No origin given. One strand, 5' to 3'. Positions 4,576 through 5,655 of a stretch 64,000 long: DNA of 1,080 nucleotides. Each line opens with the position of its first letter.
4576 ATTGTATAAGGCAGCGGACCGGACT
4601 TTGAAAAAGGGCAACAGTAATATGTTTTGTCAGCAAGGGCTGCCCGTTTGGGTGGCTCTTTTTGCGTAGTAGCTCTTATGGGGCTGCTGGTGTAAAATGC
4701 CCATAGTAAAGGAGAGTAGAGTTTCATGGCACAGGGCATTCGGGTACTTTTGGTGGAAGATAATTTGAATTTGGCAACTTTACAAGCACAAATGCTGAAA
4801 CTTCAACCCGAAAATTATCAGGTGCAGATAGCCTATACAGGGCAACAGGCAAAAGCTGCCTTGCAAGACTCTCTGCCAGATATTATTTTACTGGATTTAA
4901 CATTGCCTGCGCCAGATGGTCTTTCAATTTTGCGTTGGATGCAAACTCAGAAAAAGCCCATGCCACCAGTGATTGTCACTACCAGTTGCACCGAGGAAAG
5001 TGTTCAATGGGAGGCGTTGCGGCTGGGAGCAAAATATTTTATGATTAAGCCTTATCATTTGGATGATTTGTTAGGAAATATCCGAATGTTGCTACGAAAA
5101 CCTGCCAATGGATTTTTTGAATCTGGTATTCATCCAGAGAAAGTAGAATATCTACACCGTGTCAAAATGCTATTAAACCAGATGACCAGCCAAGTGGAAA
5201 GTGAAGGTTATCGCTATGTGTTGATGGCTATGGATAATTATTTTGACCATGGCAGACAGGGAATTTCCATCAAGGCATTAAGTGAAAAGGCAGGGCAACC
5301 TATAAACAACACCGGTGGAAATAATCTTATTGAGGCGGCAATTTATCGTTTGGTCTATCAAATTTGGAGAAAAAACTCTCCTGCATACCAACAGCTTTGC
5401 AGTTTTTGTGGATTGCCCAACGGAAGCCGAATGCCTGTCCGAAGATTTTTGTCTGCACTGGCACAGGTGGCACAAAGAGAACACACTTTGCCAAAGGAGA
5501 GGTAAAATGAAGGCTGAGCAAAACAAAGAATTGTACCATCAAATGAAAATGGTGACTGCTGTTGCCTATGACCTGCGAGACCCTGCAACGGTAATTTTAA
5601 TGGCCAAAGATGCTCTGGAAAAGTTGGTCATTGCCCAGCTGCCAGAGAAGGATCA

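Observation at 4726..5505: Divergent Spo0A-family response regulator with non-canonical recognition helix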

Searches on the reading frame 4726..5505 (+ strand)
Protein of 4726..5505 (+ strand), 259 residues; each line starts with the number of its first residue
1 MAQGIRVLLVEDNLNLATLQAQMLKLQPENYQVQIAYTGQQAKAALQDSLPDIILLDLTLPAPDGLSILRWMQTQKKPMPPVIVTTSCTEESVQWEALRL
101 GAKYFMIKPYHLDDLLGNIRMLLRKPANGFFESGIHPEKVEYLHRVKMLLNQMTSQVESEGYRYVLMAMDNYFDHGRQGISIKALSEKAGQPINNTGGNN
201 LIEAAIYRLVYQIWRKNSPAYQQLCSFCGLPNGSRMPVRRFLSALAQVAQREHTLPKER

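Call 3: search_protein_families(library=pfam, proteins=[window:4726-5505:+], max_evalue=1)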
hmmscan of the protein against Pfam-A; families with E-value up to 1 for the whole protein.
window:4726-5505:+ (259 aa): 5 families
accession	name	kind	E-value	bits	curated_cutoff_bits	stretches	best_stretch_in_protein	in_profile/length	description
PF00072.30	Response_reg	-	7.6e-20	71.6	30.2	1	7-119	1-110/111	Response regulator receiver domain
PF20274.4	cREC_REC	-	0.01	16.9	27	1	29-90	13-77/88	Cyclic-phosphate processing Receiver domain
PF08769.17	Spo0A_C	-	0.11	13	25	1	147-246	2-101/104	Sporulation initiation factor Spo0A C terminal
PF06925.17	MGDG_synth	-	0.15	12.6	25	1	36-85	75-124/169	Monogalactosyldiacylglycerol (MGDG) synthase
PF20161.5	VpsR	-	0.22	11.7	23.7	1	23-60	24-61/121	VpsR domain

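Call 4: search_protein_families(library=ncbifam, proteins=[window:4726-5505:+], max_evalue=1)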
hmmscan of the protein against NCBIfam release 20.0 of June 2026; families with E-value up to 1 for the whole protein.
window:4726-5505:+ (259 aa): 100 families (the best 25 are shown)
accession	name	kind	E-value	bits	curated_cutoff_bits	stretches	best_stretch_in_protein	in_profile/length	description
TIGR02875.1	spore_0_A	equivalog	1.3e-22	80.3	200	1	5-127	3-126/262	sporulation transcription factor Spo0A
TIGR02154.1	PhoB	equivalog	2.2e-19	69.7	296.2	1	6-142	4-139/226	phosphate regulon transcriptional regulator PhoB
NF007928.2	PRK10643.1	equivalog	2.8e-17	63.1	330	1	6-135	2-127/216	two-component system response regulator PmrA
NF007005.1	PRK09468.1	equivalog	6.2e-17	61.8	331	1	5-161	4-155/237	osmolarity response regulator transcription factor OmpR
NF008078.0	PRK10816.1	equivalog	7.4e-17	61.6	336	1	5-127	1-120/223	two-component system response regulator PhoP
NF041946.1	LuxO_transreg_Vib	equivalog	1.9e-16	60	800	1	9-125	1-114/463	quorum-sensing sigma-54 dependent transcriptional regulator LuxO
NF040534.1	resp_reg_YycF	equivalog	4.2e-16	58.9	340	1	6-128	2-120/231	response regulator YycF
NF007982.1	PRK10710.1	equivalog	1.2e-15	57.7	380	1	4-125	7-124/235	envelope stress response regulator BaeR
NF040689.1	MtrAB_MtrA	equivalog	1.2e-15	57.5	300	1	7-163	1-144/219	MtrAB system response regulator MtrA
NF041734.1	resp_reg_RppA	equivalog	4.4e-15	55.6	250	1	5-126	1-121/229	two-component system response regulator RppA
NF045991.1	RespRegCtrARhodob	equivalog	9.7e-15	54.9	350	1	5-140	1-132/224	response regulator transcription factor CtrA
NF008199.0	PRK10955.1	equivalog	2.3e-14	53.9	341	1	6-126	3-118/232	envelope stress response regulator transcription factor CpxR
NF008469.0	PRK11361.1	equivalog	3e-14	52.6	714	1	2-116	2-113/461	acetoacetate metabolism transcriptional regulator AtoC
NF009206.0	PRK12555.1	subfamily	3.7e-14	52.5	342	1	5-110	1-106/340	chemotaxis-specific protein-glutamate methyltransferase CheB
NF041733.1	resp_reg_CseB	equivalog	9.1e-14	51.4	350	1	6-129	2-121/228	two-component system response regulator CseB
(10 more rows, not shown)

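Call 5: find_homologous_proteins(query=window:4726-5505:+)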
Query window:4726-5505:+ (259 aa): 67 proteins with E <= 0.001 among 1149 candidates.
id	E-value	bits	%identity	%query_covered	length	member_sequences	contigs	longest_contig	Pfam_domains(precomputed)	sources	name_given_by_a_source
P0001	3.0e-169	579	100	100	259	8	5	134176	PF00072.31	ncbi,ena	-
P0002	7.7e-123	427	77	96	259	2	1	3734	PF00072.31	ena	-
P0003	8.4e-105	368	65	98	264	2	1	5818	PF00072.31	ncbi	-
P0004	8.1e-82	293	54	96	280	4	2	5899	PF00072.31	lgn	-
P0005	3.1e-80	287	53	97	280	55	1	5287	PF00072.31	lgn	-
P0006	1.7e-63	232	47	95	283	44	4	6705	PF00072.31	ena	-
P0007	7.4e-60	221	46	94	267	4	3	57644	PF00072.31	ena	-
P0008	2.9e-58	215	45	94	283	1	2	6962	PF00072.31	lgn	-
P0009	2.3e-17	81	32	46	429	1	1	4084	PF20274.5,PF00072.31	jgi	jgi:CheY-like chemotaxis protein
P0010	8.3e-11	60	29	43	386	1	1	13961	PF00072.31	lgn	-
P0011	2.3e-9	55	35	46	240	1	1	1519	PF00486.35,PF00072.31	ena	-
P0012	2.5e-9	55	35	48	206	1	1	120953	PF00072.31,PF21695.4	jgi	jgi:two-component system, OmpR family, response regulator RegX3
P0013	5.3e-9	54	34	48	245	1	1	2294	PF00486.35,PF00072.31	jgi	jgi:two-component system response regulator RegX3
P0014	8.0e-9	53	34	46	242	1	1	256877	PF00486.35,PF00072.31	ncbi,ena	-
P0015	8.4e-9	53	33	47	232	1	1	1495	PF00486.35,PF00072.31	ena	-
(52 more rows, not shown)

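Call 6: search_solved_structures(query=window:4726-5505:+, max_evalue=1, show_alignments=2)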
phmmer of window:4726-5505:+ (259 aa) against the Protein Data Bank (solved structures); distinct sequences matched with E-value up to 1: 288 (the best 60 are shown).
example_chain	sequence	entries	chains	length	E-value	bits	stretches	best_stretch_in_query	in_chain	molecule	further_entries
1dz3_A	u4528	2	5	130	1.4e-19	73.9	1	4-125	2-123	Stage 0 sporulation protein A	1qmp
9phz_E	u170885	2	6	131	1.4e-19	73.8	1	4-122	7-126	Stage 0 sporulation protein A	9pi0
5wq0_B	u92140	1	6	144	7.2e-16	61.7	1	4-121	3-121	Stage 0 sporulation protein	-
5wq0_D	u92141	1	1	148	1.5e-15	60.6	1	2-119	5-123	Stage 0 sporulation protein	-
6is1_A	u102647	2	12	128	2.5e-15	60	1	6-125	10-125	Response regulator ArlR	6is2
6is3_C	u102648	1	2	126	3.9e-15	59.3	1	6-125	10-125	Response regulator ArlR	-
9of3_A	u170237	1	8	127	9.2e-15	58.1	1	6-126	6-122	PmrA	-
5ep0_A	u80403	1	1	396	1.1e-14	57.8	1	3-124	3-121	Putative repressor protein luxO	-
3nnn_A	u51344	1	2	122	2e-14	57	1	4-125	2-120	DNA BINDING RESPONSE REGULATOR D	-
2pkx_A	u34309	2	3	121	2.5e-14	56.7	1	5-125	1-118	Transcriptional regulatory protein phoP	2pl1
9of7_A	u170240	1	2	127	3.4e-14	56.2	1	6-126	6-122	PmrA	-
9of5_A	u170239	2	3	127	4.5e-14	55.8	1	6-126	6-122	PmrA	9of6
7m0s_A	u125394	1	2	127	4.5e-14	55.8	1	6-126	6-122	Two-component system response regulator PmrA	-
9of8_A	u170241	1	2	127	4.7e-14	55.8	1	6-126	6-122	PmrA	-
1kgs_A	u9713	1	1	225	4.8e-14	55.7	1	4-127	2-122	DNA BINDING RESPONSE REGULATOR D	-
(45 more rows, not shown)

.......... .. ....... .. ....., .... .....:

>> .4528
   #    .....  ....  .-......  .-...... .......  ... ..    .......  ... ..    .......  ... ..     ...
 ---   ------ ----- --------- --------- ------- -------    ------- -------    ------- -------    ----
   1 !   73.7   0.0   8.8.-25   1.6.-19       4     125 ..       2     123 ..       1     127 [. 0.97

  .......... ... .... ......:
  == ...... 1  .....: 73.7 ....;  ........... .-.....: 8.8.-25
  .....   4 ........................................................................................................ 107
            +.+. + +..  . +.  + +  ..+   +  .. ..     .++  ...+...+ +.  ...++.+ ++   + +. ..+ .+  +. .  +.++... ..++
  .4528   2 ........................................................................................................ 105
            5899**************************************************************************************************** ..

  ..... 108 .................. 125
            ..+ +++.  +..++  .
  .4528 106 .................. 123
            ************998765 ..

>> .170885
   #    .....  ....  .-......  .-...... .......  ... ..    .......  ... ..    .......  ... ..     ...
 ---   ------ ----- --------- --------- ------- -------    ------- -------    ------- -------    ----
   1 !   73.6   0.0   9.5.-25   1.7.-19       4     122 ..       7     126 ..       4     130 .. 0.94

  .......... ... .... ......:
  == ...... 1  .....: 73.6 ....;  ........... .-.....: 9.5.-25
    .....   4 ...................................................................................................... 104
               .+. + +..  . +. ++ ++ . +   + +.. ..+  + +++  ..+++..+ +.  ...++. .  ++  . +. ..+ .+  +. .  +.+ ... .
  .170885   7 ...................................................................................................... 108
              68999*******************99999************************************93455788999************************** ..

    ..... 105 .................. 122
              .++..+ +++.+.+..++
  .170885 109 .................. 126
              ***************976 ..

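Call 14: find_encoding_contigs(protein=P0001, flank=6000, max_places=4)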
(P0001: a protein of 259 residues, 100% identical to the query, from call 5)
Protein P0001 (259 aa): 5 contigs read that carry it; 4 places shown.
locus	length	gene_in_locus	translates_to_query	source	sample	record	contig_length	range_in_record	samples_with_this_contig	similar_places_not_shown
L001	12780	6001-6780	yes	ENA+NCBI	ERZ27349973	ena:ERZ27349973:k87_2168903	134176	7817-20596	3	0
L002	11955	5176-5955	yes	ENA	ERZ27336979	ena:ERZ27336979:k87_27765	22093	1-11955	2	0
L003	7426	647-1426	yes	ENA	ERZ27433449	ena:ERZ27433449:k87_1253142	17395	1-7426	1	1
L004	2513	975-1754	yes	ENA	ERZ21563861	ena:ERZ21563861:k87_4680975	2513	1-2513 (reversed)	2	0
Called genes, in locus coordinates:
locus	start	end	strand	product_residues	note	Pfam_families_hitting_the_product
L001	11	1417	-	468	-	PF03023:MurJ, PF01554:MatE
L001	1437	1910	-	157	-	PF01590:GAF, PF13185:GAF_2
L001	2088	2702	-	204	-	PF00160:Pro_isomerase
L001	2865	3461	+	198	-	PF00440:TetR_N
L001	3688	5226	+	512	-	PF00474:SSF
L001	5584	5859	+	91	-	-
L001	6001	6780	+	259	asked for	PF00072:Response_reg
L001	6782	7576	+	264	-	PF02518:HATPase_c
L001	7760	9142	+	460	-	PF00919:UPF0004, PF04055:Radical_SAM, PF01938:TRAM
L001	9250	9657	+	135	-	PF06133:Com_YlbF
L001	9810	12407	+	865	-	PF01624:MutS_I, PF05188:MutS_II, PF05192:MutS_III, PF05190:MutS_IV, PF00488:MutS_V, PF27441:MutS_C (weak)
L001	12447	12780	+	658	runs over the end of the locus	PF02518:HATPase_c, PF13589:HATPase_c_3, PF01119:DNA_mis_repair, PF08676:MutL_C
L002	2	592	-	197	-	?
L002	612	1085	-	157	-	PF01590:GAF, PF13185:GAF_2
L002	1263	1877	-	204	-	PF00160:Pro_isomerase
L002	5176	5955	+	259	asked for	PF00072:Response_reg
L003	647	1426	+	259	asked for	PF00072:Response_reg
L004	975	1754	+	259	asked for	PF00072:Response_reg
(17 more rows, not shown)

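Call 17: find_encoding_contigs(protein=P0007, flank=8000, max_places=3)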
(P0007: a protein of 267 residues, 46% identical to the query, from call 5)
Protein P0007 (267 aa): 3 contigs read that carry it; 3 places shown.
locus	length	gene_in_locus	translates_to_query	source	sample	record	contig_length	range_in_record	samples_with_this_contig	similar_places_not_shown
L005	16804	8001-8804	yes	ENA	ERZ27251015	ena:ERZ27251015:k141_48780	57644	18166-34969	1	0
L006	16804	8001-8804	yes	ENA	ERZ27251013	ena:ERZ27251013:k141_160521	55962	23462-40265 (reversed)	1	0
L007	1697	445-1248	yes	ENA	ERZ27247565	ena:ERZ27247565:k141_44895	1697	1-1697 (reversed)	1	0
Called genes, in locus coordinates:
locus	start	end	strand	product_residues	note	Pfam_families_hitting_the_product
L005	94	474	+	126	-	-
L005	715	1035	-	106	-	PF04993:TfoX_N (weak)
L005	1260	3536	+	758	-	PF00330:Aconitase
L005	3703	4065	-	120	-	-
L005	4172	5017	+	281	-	-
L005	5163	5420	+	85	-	PF12637:TSCPD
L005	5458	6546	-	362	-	PF01594:AI-2E_transport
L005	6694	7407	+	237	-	PF09335:VTT_dom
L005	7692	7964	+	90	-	-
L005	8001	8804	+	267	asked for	PF00072:Response_reg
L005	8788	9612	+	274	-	PF02518:HATPase_c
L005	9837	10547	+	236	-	PF00696:AA_kinase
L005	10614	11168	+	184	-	PF01765:RRF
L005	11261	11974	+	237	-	PF01255:Prenyltransf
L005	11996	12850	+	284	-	PF01148:CTP_transf_1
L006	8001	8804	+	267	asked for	PF00072:Response_reg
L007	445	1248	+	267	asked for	PF00072:Response_reg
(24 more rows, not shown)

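Call 20: find_encoding_contigs(protein=P0004, flank=6000, max_places=2)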
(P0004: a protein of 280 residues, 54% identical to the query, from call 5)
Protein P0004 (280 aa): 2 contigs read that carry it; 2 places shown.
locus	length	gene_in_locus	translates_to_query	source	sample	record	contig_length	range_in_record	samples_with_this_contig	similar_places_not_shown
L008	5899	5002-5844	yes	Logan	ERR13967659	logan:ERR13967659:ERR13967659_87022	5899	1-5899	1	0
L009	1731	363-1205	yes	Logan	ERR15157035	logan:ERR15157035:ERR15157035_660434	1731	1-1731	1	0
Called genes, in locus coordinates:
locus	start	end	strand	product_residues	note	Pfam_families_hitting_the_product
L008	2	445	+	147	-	?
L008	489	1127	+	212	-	PF02660:G3P_acyltransf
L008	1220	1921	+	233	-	-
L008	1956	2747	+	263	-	PF06180:CbiK, PF01903:CbiX (faint)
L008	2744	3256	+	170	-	PF02572:CobA_CobO_BtuR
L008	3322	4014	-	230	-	PF04172:LrgB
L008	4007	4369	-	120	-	PF03788:LrgA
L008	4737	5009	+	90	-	-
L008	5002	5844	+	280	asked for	PF00072:Response_reg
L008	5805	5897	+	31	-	?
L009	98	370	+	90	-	-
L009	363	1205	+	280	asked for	PF00072:Response_reg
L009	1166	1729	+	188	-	?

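Call 21: find_encoding_contigs(protein=P0003, flank=6000, max_places=2)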
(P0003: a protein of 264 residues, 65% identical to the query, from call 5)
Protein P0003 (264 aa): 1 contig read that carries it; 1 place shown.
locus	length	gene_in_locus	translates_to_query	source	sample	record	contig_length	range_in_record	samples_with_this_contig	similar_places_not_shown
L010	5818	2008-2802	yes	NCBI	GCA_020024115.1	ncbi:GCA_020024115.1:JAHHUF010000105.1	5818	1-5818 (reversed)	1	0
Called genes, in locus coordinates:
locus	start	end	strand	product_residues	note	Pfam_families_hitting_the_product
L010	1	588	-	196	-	?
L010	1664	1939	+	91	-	-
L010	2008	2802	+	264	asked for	PF00072:Response_reg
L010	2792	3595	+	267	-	PF02518:HATPase_c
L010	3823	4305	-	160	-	PF09346:SMI1_KNR4 (weak)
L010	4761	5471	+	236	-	PF00696:AA_kinase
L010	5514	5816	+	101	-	?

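Call 22: predict_structure(alignment_id=A1)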
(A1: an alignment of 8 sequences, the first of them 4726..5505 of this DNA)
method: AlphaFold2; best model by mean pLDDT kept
length: 259 residues; sequences in the alignment: 8
mean_pLDDT: 80.1   pTM: 0.52
mean pLDDT of the five models: 80.1, 78.7, 78.0, 65.8, 63.2
residues with pLDDT >= 90: 80; 70-90: 135; 50-70: 22; < 50: 22
segments of 3 or more residues with pLDDT < 50: 126-134, 194-198, 254-259
pLDDT, mean of each block of 10 residues (from residue 1): 80 91 88 93 91 90 88 85 82 75 74 78 51 59 89 76 88 79 72 53 87 92 90 89 91 48
secondary structure, 60 per line:
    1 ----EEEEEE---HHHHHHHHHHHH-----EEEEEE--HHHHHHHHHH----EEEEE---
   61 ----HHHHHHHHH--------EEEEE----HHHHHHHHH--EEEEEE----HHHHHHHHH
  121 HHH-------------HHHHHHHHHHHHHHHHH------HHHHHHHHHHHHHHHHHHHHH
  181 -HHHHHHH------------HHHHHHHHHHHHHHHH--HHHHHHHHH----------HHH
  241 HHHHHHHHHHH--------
elements in order: E5-10 H14-25 E31-36 H39-48 E53-57 H65-73 E82-86 H91-99 E102-107 H112-123 H137-153 H160-180 H182-188 H201-216 H219-227 H238-251

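Call 26: fold_search(model_id=the predicted structure, library=pdb)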
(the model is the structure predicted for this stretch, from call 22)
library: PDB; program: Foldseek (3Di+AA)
matches with E <= 10: 1403; with E <= 0.001: 525
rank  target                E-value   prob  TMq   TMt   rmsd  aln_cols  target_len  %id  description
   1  1qmp_A                3.2e-09  1.00  0.45  0.90   2.3       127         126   34  Phosphorylated aspartate in the crystal structure of the sporulation response regulator, Spo0A (released 1999-11-14)
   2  1qmp_D                5.5e-09  1.00  0.45  0.90   2.6       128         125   34  Phosphorylated aspartate in the crystal structure of the sporulation response regulator, Spo0A (released 1999-11-14)
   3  1qmp_B                6.1e-09  1.00  0.44  0.91   2.5       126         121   35  Phosphorylated aspartate in the crystal structure of the sporulation response regulator, Spo0A (released 1999-11-14)
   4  5wq0_F                2.3e-08  1.00  0.46  0.92   1.3       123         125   32  Receiver domain of Spo0A from Paenisporosarcina sp. TG-14 (released 2017-03-22)
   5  8ted_B                2.6e-08  1.00  0.43  0.22  13.8       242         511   17  PorX primitive orthorhombic crystal form (released 2024-04-17)
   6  5wq0_B                2.7e-08  1.00  0.45  0.90   1.5       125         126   33  Receiver domain of Spo0A from Paenisporosarcina sp. TG-14 (released 2017-03-22)
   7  4zmr_A                3.2e-08  1.00  0.44  0.55  16.1       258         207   17  Structural characterization of the full-length response regulator spr1814 in complex with a phosphate analogue reveals (released 2016-04-27)
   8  8xat_A                3.6e-08  1.00  0.41  0.56  11.7       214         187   18  Crystal structure of AtARR1(RD-DBD) (released 2024-01-24)
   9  8p6f_A                3.6e-08  1.00  0.43  0.22  12.9       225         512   17  Crystal structure of PorX-Fj (released 2024-04-03)
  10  8tef_C                3.8e-08  1.00  0.44  0.23  13.5       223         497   18  PorX primitive monoclinic crystal form (released 2024-04-17)
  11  8thp_A                3.8e-08  1.00  0.43  0.23  13.5       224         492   17  PorX phosphatase null mutant (T271V) (released 2024-04-17)
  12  5wq0_C                5.5e-08  1.00  0.45  0.93   1.3       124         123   32  Receiver domain of Spo0A from Paenisporosarcina sp. TG-14 (released 2017-03-22)
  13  8ted_A                5.8e-08  1.00  0.43  0.22  14.4       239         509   16  PorX primitive orthorhombic crystal form (released 2024-04-17)
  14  6rh1_C                6.2e-08  1.00  0.44  0.93   1.4       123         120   34  Revisiting pH-gated conformational switch. Complex HK853-RR468 D53A pH 7 (released 2020-02-19)
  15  5wq0_G                6.2e-08  1.00  0.44  0.90   1.2       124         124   31  Receiver domain of Spo0A from Paenisporosarcina sp. TG-14 (released 2017-03-22)
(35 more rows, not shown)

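Call 58: list_cluster_members(proteins=[P0001, P0003, P0006, P0069, P0071, P0072, P0073, P0074])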
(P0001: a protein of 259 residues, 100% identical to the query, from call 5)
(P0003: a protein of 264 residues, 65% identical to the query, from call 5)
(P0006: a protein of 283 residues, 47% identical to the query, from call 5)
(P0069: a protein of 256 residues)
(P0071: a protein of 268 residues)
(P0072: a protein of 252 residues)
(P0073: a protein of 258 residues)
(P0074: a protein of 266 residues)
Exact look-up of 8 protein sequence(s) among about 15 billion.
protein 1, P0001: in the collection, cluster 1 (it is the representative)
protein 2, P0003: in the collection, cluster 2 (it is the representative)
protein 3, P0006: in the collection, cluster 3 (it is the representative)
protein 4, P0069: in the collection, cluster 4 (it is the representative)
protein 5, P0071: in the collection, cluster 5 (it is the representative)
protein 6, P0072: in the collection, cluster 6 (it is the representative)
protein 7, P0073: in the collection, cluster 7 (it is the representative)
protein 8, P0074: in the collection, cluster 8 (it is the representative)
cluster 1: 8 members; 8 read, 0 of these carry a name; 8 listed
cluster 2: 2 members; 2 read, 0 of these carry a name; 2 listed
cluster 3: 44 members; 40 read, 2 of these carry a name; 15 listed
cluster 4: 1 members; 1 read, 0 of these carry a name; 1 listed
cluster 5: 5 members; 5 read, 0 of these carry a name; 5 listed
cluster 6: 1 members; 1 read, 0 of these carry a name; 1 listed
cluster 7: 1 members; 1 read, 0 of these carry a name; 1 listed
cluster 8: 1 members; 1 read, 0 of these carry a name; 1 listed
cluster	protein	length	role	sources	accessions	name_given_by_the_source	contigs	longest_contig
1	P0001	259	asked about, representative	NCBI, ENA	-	-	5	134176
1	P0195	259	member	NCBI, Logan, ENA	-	-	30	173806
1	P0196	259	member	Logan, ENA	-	-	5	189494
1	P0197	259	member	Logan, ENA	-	-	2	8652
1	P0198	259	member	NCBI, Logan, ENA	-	-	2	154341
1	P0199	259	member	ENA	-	-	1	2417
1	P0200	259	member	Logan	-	-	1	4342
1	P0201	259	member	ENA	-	-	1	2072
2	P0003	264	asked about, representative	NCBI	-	-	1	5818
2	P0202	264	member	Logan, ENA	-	-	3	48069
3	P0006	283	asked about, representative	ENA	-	-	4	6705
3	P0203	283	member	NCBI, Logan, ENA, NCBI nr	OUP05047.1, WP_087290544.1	hypothetical protein B5F36_01960 [Anaerofilum sp. An201] | response regulator [Anaerofilum sp. An201]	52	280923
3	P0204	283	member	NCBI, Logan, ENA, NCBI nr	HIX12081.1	MAG TPA: response regulator [Candidatus Anaerofilum faecale] | response regulator [Candidatus Anaerofilum faecale]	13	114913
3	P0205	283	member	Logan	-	-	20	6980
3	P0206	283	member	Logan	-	-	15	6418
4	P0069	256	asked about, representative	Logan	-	-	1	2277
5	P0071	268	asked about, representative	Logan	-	-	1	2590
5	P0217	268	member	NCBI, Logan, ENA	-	-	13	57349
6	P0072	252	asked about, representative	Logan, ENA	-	-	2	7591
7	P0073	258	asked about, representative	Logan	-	-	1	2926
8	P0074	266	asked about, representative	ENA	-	-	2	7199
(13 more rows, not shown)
